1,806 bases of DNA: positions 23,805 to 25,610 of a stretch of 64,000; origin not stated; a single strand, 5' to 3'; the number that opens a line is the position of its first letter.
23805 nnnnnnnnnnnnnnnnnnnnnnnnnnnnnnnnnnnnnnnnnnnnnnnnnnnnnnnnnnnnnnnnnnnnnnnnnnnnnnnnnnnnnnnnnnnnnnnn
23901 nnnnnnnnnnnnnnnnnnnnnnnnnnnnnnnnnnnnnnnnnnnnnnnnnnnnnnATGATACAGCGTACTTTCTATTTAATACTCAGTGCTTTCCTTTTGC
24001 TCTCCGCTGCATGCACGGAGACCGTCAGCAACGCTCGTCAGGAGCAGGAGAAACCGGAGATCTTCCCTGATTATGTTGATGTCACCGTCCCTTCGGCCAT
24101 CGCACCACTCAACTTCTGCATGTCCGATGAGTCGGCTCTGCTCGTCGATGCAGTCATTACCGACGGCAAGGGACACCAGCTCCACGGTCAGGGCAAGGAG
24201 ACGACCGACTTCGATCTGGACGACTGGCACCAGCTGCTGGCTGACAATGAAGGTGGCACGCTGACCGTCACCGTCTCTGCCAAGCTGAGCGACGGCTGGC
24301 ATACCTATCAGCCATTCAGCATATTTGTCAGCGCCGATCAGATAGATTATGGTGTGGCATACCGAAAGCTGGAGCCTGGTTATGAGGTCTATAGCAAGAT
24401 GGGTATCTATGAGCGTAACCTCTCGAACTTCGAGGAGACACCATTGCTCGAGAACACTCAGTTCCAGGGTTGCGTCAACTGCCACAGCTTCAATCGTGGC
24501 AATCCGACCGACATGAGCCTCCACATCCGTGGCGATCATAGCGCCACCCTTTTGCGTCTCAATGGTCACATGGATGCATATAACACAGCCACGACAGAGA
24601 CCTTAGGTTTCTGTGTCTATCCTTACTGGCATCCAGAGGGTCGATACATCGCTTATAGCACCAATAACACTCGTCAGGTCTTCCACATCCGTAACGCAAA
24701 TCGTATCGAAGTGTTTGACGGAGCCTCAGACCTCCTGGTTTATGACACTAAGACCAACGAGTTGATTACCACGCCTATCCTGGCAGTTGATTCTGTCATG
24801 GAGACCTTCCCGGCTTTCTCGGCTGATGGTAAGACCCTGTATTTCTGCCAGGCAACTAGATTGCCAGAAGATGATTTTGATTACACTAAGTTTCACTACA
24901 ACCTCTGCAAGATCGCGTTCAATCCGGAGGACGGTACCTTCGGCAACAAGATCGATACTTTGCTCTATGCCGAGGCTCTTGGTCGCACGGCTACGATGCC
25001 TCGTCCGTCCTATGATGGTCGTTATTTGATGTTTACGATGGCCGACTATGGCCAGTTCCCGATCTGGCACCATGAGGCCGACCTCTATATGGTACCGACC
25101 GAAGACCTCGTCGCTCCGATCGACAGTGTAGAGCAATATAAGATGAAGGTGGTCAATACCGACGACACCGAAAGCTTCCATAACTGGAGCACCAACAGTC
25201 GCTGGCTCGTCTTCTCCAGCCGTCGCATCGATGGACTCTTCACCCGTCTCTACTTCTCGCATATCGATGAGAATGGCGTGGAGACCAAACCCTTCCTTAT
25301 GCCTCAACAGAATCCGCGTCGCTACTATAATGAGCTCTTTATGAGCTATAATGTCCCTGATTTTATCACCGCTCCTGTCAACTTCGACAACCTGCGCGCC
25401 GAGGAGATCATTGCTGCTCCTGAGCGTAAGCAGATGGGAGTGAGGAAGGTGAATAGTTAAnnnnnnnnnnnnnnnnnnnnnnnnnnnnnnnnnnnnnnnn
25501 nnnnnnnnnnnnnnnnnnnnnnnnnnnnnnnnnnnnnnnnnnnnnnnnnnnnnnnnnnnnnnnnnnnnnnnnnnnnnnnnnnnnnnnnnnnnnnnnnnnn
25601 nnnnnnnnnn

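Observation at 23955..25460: Invariant single CxxCH motif in all three propeller lipoproteins: possible c-type heme site on a TolB-like scaffold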

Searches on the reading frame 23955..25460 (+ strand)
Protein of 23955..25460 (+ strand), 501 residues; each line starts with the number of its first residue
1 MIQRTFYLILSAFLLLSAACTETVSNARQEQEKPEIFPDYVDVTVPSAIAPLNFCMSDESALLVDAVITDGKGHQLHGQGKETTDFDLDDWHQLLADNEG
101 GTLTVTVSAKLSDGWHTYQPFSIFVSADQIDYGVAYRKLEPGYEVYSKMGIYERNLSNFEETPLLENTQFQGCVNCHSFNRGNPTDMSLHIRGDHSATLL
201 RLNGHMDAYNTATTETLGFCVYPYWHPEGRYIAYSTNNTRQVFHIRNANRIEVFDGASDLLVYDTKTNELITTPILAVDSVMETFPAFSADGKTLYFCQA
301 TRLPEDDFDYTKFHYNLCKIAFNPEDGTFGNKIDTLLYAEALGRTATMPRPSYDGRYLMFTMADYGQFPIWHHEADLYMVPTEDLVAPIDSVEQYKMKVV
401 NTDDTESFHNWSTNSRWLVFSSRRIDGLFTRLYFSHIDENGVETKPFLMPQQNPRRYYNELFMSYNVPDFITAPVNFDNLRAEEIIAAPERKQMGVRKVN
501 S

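Call 3: search_protein_families(library=pfam, proteins=[window:23955-25460:+], max_evalue=0.01)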
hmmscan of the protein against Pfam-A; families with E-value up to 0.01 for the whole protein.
window:23955-25460:+ (501 aa): 1 family
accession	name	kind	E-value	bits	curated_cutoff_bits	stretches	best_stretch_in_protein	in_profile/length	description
PF07676.18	PD40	-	1.7e-11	44.2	20.9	1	282-298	10-26/38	WD40-like Beta Propeller Repeat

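Call 4: search_protein_families(library=ncbifam, proteins=[window:23955-25460:+], max_evalue=0.01)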
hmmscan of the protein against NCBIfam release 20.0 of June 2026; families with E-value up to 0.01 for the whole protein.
window:23955-25460:+ (501 aa): 0 families

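Call 7: find_homologous_proteins(query=window:23955-25460:+, max_evalue=0.001)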
Query window:23955-25460:+ (501 aa): 5964 proteins with E <= 0.001 among 8000 candidates; the best 120 are listed.
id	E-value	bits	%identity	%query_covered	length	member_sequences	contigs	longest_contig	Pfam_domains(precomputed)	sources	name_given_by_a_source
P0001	0.0e+0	1061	90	100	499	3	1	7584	PF26550.2,PF07676.19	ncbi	-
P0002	0.0e+0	1050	88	99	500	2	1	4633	PF26550.2,PF07676.19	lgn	-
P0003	0.0e+0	1036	89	99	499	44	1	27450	PF26550.2,PF07676.19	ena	-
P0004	0.0e+0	1032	87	100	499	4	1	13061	PF26550.2,PF07676.19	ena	-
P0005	1.3e-284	962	82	97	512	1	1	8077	PF26550.2,PF07676.19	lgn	-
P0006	2.8e-283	958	83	96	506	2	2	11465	PF26550.2,PF07676.19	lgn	-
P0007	2.8e-277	938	80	96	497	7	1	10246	PF26550.2,PF07676.19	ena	-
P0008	6.4e-268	907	76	99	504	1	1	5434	PF26550.2,PF07676.19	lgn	-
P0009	3.5e-266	902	77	98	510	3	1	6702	PF26550.2,PF07676.19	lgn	-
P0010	6.3e-265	897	78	96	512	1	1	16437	PF26550.2,PF07676.19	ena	-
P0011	1.6e-260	883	78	95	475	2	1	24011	PF26550.2,PF07676.19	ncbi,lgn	-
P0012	9.0e-259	877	74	99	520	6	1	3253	PF26550.2,PF07676.19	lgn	-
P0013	3.0e-256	869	73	99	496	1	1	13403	PF26550.2,PF07676.19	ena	-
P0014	4.2e-256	868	73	99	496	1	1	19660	PF26550.2,PF07676.19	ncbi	-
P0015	1.9e-253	860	73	99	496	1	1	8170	PF07676.19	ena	-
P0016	1.8e-252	856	72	99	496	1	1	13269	PF26549.1,PF26550.2,PF07676.19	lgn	-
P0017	5.6e-252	855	73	95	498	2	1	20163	PF26549.1,PF26550.2,PF07676.19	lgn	-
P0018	1.8e-250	850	72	98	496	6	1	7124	PF26550.2,PF07676.19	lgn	-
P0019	2.2e-250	849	72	95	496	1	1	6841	PF26550.2,PF07676.19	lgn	-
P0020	5.4e-250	848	70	98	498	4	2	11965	PF26549.1,PF26550.2,PF07676.19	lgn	-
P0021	6.5e-250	848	73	95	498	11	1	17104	PF26550.2,PF07676.19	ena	-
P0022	7.3e-250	848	75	93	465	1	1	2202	PF26549.1,PF26550.2,PF07676.19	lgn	-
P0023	3.4e-249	846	71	95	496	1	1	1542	PF26550.2,PF07676.19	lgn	-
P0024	9.6e-249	844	72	98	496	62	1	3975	PF26549.1,PF26550.2,PF07676.19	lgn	-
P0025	1.7e-247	840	71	98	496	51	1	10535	PF26550.2,PF07676.19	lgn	-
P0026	2.3e-247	840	74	96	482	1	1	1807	PF26550.2,PF07676.19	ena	-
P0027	1.4e-246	837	72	96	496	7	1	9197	PF26550.2,PF07676.19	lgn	-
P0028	1.8e-246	837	71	98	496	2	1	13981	PF26550.2,PF07676.19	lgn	-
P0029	2.5e-246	836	70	99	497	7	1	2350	PF26550.2,PF07676.19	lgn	-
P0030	1.8e-245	833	72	96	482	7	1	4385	PF26549.1,PF26550.2,PF07676.19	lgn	-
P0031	5.3e-245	832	70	99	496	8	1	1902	PF26550.2,PF07676.19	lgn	-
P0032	1.1e-242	824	68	99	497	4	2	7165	PF26550.2,PF07676.19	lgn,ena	-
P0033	8.8e-242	821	70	98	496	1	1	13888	PF26550.2,PF07676.19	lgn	-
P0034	1.4e-241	820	70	95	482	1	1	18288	PF26549.1,PF26550.2,PF07676.19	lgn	-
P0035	2.9e-241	819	68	99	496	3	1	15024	PF26549.1,PF26550.2,PF07676.19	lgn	-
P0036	2.1e-238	810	68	96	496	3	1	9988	PF26550.2,PF07676.19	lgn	-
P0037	8.4e-238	808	67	98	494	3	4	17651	PF26550.2,PF07676.19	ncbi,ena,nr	ncbi:MAG: PD40 domain-containing protein [Marinilabiliaceae bacterium]|nr:PD40 domain-containing pro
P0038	5.5e-235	799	67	98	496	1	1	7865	PF26550.2,PF07676.19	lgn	-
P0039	1.5e-233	794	69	98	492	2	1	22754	PF26550.2,PF07676.19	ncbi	-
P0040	1.1e-229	781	66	95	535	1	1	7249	PF26550.2,PF07676.19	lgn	-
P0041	3.4e-229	780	65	99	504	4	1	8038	PF26550.2,PF07676.19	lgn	-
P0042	4.6e-228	776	67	98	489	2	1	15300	PF26549.1,PF26550.2,PF07676.19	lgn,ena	-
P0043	2.0e-223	760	67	96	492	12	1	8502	PF26549.1,PF26550.2,PF07676.19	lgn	-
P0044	1.0e-222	758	65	99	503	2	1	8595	PF26549.1,PF26550.2,PF07676.19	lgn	-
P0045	1.8e-222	757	65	98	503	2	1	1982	PF26549.1,PF26550.2,PF07676.19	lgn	-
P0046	9.8e-220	748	66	96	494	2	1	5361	PF26549.1,PF26550.2,PF07676.19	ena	-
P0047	8.9e-219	745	64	99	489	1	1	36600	PF26549.1,PF26550.2,PF07676.19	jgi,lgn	-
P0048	3.1e-218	743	64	98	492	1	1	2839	PF26549.1,PF26550.2,PF07676.19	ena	-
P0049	6.3e-217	739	66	97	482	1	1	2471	PF26549.1,PF26550.2,PF07676.19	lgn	-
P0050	7.2e-217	739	64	96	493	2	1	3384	PF26549.1,PF26550.2,PF07676.19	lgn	-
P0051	1.3e-216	738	63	99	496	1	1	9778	PF26549.1,PF26550.2,PF07676.19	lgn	-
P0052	1.3e-215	735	63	96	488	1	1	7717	PF26549.1,PF26550.2,PF07676.19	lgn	-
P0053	1.4e-215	735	66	96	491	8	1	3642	PF26549.1,PF26550.2,PF07676.19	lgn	-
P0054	1.6e-215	734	63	96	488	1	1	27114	PF26549.1,PF26550.2,PF07676.19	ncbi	-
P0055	5.2e-215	733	61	99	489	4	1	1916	PF26549.1,PF26550.2,PF07676.19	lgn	-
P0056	5.2e-215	733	64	99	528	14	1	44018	PF26549.1,PF26550.2,PF07676.19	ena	-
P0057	5.9e-215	733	63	96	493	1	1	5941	PF26549.1,PF26550.2,PF07676.19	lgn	-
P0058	6.8e-215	732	64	97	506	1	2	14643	PF26549.1,PF26550.2,PF07676.19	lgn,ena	-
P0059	7.2e-215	732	64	96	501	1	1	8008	PF26550.2,PF07676.19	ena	-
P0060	7.8e-215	732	63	96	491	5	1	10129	PF26549.1,PF26550.2,PF07676.19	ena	-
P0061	7.8e-215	732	63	98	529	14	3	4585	PF26550.2,PF07676.19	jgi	-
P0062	1.1e-214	732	64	97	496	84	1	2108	PF26549.1,PF26550.2,PF07676.19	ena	-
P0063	1.7e-214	731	63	96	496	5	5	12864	PF26549.1,PF26550.2,PF07676.19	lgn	-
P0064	3.1e-214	730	63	96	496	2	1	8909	PF26549.1,PF26550.2,PF07676.19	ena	-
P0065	3.3e-214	730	63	97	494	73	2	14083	PF26549.1,PF26550.2,PF07676.19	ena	-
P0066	3.7e-214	730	62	99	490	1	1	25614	PF26549.1,PF26550.2,PF07676.19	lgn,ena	-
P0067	3.9e-214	730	63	96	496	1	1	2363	PF26549.1,PF26550.2,PF07676.19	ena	-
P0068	5.0e-214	730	62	99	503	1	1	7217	PF26550.2,PF07676.19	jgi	-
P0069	6.7e-214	729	62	99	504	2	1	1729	PF26549.1,PF26550.2,PF07676.19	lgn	-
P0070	1.2e-213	728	63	98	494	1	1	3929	PF26549.1,PF26550.2,PF07676.19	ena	-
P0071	1.3e-213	728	63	96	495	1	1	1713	PF26550.2,PF07676.19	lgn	-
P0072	1.5e-213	728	63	98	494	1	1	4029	PF26549.1,PF26550.2,PF07676.19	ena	-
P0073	1.5e-213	728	63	98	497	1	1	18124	PF26549.1,PF26550.2,PF07676.19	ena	-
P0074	1.6e-213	728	62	99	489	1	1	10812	PF26549.1,PF26550.2,PF07676.19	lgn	-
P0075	1.7e-213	728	62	99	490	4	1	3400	PF26549.1,PF26550.2,PF07676.19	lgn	-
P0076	2.5e-213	727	62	96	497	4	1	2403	PF26549.1,PF26550.2,PF07676.19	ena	-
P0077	2.8e-213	727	62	99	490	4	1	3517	PF26549.1,PF26550.2,PF07676.19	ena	-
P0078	2.8e-213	727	63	96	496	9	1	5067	PF26549.1,PF26550.2,PF07676.19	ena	-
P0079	3.0e-213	727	62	99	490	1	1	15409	PF26549.1,PF26550.2,PF07676.19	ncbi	-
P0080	3.8e-213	727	63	96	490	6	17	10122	PF26549.1,PF26550.2,PF07676.19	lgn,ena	-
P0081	4.2e-213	726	63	97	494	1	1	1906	PF26549.1,PF26550.2,PF07676.19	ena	-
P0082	5.2e-213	726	63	98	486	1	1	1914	PF26549.1,PF26550.2,PF07676.19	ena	-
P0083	5.3e-213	726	62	99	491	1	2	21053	PF26549.1,PF26550.2,PF07676.19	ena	-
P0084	5.4e-213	726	63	96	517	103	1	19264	PF26549.1,PF26550.2,PF07676.19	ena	-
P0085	7.0e-213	726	64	98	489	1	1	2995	PF26549.1,PF26550.2,PF07676.19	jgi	-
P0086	7.6e-213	726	63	96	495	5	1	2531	PF26549.1,PF26550.2,PF07676.19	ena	-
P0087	8.0e-213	726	63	98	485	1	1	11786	PF26549.1,PF26550.2,PF07676.19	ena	-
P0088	8.2e-213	726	63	98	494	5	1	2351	PF26549.1,PF26550.2,PF07676.19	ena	-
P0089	8.5e-213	725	64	96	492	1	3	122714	PF26549.1,PF26550.2,PF07676.19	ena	-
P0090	9.3e-213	725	63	96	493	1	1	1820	PF26549.1,PF26550.2,PF07676.19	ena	-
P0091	1.0e-212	725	62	97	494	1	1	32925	PF26549.1,PF26550.2,PF07676.19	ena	-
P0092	1.2e-212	725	63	98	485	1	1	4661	PF26549.1,PF26550.2,PF07676.19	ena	-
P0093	1.2e-212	725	62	99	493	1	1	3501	PF26549.1,PF26550.2,PF07676.19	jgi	-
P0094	1.3e-212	725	62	96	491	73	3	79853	PF26549.1,PF26550.2,PF07676.19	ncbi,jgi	jgi:hypothetical protein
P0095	1.4e-212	725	62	96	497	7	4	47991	PF26549.1,PF26550.2,PF07676.19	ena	-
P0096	1.5e-212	725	61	99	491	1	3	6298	PF26549.1,PF26550.2,PF07676.19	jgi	jgi:Tol biopolymer transport system component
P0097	1.5e-212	725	62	99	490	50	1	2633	PF26549.1,PF26550.2,PF07676.19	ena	-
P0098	1.6e-212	725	62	99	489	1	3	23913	PF26550.2,PF07676.19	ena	-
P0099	1.8e-212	724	63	98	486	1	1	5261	PF26549.1,PF26550.2,PF07676.19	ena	-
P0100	1.9e-212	724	63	98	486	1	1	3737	PF26549.1,PF26550.2,PF07676.19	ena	-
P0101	2.1e-212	724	61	99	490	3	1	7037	PF26549.1,PF26550.2,PF07676.19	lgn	-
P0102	2.2e-212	724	63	96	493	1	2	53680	PF26549.1,PF26550.2,PF07676.19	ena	-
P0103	2.2e-212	724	62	96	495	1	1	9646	PF26549.1,PF26550.2,PF07676.19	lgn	-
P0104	2.7e-212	724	62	96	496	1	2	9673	PF26549.1,PF26550.2,PF07676.19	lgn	-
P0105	2.8e-212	724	62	96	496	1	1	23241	PF26549.1,PF26550.2,PF07676.19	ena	-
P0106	3.2e-212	724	62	99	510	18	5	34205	PF26549.1,PF26550.2,PF07676.19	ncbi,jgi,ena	jgi:hypothetical protein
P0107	3.2e-212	724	63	96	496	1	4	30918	PF26549.1,PF26550.2,PF07676.19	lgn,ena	-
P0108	3.3e-212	724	63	95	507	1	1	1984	PF26550.2,PF07676.19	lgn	-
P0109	3.6e-212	723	61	99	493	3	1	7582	PF26550.2,PF07676.19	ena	-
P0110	3.6e-212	723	63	98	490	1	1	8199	PF26549.1,PF26550.2,PF07676.19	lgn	-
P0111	3.8e-212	723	63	96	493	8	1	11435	PF26549.1,PF26550.2,PF07676.19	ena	-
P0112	5.5e-212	723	63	96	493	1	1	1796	PF26549.1,PF26550.2,PF07676.19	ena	-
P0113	6.0e-212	723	63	96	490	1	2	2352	PF26549.1,PF26550.2,PF07676.19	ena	-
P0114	6.4e-212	723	62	99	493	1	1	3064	PF26549.1,PF26550.2,PF07676.19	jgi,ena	-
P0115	6.4e-212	723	61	99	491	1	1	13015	PF26549.1,PF26550.2,PF07676.19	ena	-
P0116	8.5e-212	722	62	99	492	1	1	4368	PF26549.1,PF26550.2,PF07676.19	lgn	-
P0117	9.1e-212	722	63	96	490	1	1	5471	PF26549.1,PF26550.2,PF07676.19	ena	-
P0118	9.3e-212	722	62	98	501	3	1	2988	PF26549.1,PF26550.2,PF07676.19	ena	-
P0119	9.4e-212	722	62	96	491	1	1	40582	PF26549.1,PF26550.2,PF07676.19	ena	-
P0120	1.0e-211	722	63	96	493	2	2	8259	PF26549.1,PF26550.2,PF07676.19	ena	-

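Call 8: search_solved_structures(query=window:23955-25460:+, max_evalue=1, show_alignments=2)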
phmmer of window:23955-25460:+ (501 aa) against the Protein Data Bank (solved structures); distinct sequences matched with E-value up to 1: 0.

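Call 12: find_related_loci(query=window:23955-25460:+, collection=genome_contigs, flank=10000)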
Query window:23955-25460:+ (501 aa) in genome_contigs; peptide patterns used: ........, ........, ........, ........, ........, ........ (x = any residue, [..] = any of these).
105 stretches matched a pattern; 74 encode a relative of the query (tblastn E <= 1e-3); 74 distinct loci.
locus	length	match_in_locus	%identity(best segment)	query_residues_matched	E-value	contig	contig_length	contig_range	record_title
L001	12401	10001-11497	93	1-499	0e+0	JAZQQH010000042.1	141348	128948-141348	MAG: Bacteroidales bacterium isolate T1900045236_TH20190006.MAGScoT_cleanbin_000041 SGB_5476_k141_57384, whole genome sh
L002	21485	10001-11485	92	1-495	0e+0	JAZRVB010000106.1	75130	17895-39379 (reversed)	MAG: Bacteroidales bacterium isolate T1900044954_TA20190008.MAGScoT_cleanbin_000055 SGB_3790_k141_77230, whole genome sh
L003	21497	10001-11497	93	1-499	0e+0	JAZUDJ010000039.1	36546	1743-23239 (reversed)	MAG: Bacteroidales bacterium isolate T1900045309_TH20190079.MAGScoT_cleanbin_000049 SGB_6211_k141_1563396, whole genome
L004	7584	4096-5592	90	1-499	0e+0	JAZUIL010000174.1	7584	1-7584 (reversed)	MAG: Bacteroidales bacterium isolate T1900045264_TH20190034.MAGScoT_cleanbin_000041 SGB_5848_k141_703814, whole genome s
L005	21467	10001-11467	73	9-497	0e+0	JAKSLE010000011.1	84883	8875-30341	MAG: Bacteroidales bacterium isolate Horse_feces91 MAG091_11, whole genome shotgun sequence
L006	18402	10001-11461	72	9-497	0e+0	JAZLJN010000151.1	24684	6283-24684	MAG: Bacteroidales bacterium isolate T1900044965_TA20190027.MAGScoT_cleanbin_000024 SGB_3976_k141_602663, whole genome s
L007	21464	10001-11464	71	8-497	0e+0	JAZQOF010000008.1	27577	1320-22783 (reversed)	MAG: Bacteroidales bacterium isolate T1900045243_TH20190013.MAGScoT_cleanbin_000033 SGB_5591_k141_1503834, whole genome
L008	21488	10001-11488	70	1-497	0e+0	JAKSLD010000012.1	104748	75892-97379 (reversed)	MAG: Bacteroidales bacterium isolate Horse_feces90 MAG090_12, whole genome shotgun sequence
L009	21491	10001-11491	68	1-497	0e+0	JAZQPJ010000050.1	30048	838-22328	MAG: Bacteroidales bacterium isolate T1900045239_TH20190009.MAGScoT_cleanbin_000033 SGB_5509_k141_409343, whole genome s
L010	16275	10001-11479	67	2-494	0e+0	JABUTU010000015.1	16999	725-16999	MAG: Marinilabiliaceae bacterium isolate MAG47 c_000000001188, whole genome shotgun sequence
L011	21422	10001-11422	63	20-499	0e+0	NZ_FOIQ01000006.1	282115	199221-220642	Prevotella aff. ruminicola Tc2-24, whole genome shotgun sequence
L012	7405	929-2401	61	2-499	0e+0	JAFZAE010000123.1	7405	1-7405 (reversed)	MAG: Prevotella sp. isolate RGIG7581 Water_buffalos_Omasum-3__c363146, whole genome shotgun sequence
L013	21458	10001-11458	61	9-500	0e+0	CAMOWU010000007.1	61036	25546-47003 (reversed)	MAG: uncultured Bacteroides sp. isolate SRR873601_bin.46_metaWRAP_v1.3_MAG genome assembly, contig: NODE_929_length_6103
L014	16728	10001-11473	61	2-498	0e+0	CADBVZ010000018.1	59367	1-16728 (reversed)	MAG: uncultured Prevotella sp. isolate RUG14357 genome assembly, contig: RUG14357_asm_18, whole genome shotgun sequence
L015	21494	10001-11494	61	7-501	0e+0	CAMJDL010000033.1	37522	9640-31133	MAG: uncultured Prevotella sp. isolate SRR12081298_bin.90_metaWRAP_v1.3_MAG genome assembly, contig: ERZ12289774.1182, w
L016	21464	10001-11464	61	2-496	0e+0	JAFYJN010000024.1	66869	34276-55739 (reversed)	MAG: Prevotella sp. isolate RGIG7148 Water_buffalos_Abomasum-5__c271721, whole genome shotgun sequence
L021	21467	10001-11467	61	2-497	0e+0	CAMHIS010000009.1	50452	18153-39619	MAG: uncultured Prevotellaceae bacterium isolate SRR11784282_bin.65_metaWRAP_v1.3_MAG genome assembly, contig: ERZ122029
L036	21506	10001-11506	59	2-497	0e+0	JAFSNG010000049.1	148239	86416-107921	MAG: Prevotella sp. isolate RGIG3297 Goat_Reticulum-4__c1176, whole genome shotgun sequence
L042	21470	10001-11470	61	2-498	0e+0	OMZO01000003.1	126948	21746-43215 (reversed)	uncultured Prevotella sp. isolate RUG108 genome assembly, contig: scaffold_20, whole genome shotgun sequence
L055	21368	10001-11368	36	13-475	1e-94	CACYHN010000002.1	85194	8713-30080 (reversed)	MAG: uncultured Bacteroidales bacterium isolate RUG11955 genome assembly, contig: RUG11955_asm_2, whole genome shotgun s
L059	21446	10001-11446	35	4-487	3e-89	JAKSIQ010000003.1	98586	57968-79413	MAG: Bacteroidaceae bacterium isolate Horse_feces25 MAG025_3, whole genome shotgun sequence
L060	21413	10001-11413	35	1-475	2e-88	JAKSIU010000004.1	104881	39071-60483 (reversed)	MAG: Bacteroidaceae bacterium isolate Horse_feces29 MAG029_4, whole genome shotgun sequence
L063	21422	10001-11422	35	1-477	3e-87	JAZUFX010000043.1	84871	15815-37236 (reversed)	MAG: Bacteroidaceae bacterium isolate T1900045290_TH20190060.MAGScoT_cleanbin_000052 SGB_6030_k141_344672, whole genome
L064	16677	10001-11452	35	1-488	1e-86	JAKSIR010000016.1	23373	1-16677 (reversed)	MAG: Bacteroidaceae bacterium isolate Horse_feces26 MAG026_16, whole genome shotgun sequence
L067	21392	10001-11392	34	8-475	6e-84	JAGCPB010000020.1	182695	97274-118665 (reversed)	MAG: Bacteroidaceae bacterium isolate RGIG9993 Yak_Reticulum-4__c156315, whole genome shotgun sequence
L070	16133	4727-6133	34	1-477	3e-83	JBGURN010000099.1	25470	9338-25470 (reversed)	MAG: Bacteroidaceae bacterium isolate ruminal_MAG_115 ruminal_MAG_115_contig_0099, whole genome shotgun sequence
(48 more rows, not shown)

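Call 19: search_protein_representatives(protein=window:23955-25460:+)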
Query: 501 residues. Proteins with E-value up to 0.001 (for the whole library): 2103; up to 1e-10: 1220; up to 1e-30: 474. The best 150 are listed.
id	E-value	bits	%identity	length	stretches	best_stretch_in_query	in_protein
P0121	1.2e-156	538.5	51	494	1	10-497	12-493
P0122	4.8e-155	533.3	50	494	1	7-498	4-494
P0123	1.4e-151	521.8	52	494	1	17-495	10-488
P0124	1.9e-147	508.2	48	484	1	16-499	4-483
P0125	7.4e-147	506.3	49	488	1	6-496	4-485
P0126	7.4e-141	486.5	46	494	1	8-498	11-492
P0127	8.8e-136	469.7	44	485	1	7-492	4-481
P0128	2.6e-132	458.3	48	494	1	9-491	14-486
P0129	2.6e-132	458.3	46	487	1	4-474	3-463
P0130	8.9e-128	443.3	43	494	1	10-495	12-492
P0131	1.5e-127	442.6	45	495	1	9-476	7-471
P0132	4.3e-127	441.1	44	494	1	6-476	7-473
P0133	2.3e-125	435.4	43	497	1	8-496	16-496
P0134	4.3e-125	434.5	44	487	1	10-480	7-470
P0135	1.5e-123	429.4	43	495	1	9-486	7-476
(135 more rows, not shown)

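Call 30: predict_structure(alignment_id=A2)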
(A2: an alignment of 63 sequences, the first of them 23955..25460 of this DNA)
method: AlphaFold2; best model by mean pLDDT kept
length: 501 residues; sequences in the alignment: 63
mean_pLDDT: 94.5   pTM: 0.92
mean pLDDT of the five models: 94.5, 94.4, 94.2, 94.0, 93.8
residues with pLDDT >= 90: 423; 70-90: 71; 50-70: 7; < 50: 0
segments of 3 or more residues with pLDDT < 50: none
pLDDT, mean of each block of 10 residues (from residue 1): 84 82 91 98 98 97 98 97 96 98 98 98 98 96 75 98 93 92 97 92 96 92 97 94 81 91 97 89 97 98 89 97 97 98 98 98 95 96 97 97 96 98 94 98 98 93 94 96 93 93 60
secondary structure, 60 per line:
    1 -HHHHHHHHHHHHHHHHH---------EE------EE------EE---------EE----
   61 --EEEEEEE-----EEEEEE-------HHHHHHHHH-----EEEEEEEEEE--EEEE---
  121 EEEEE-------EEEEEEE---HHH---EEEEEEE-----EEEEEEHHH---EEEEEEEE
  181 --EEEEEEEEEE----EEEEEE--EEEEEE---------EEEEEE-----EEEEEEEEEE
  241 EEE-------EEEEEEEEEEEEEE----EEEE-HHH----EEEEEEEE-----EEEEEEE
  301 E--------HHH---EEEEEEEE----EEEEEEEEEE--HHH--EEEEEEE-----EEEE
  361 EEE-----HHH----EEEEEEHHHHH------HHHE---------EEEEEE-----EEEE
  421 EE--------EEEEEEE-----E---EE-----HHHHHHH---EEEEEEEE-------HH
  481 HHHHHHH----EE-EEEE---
elements in order: H2-18 E63-69 E75-80 H88-96 E102-111 E114-117 E121-125 E133-139 E149-155 E161-166 E173-180 E183-192 E197-202 E205-210 E220-225 E231-243 E251-264 E269-272 E281-288 E294-301 E316-323 E328-337 E345-351 E357-363 E376-381 H382-386 E406-411 E417-422 E431-437 H454-460 E464-471 H479-487 E495-498
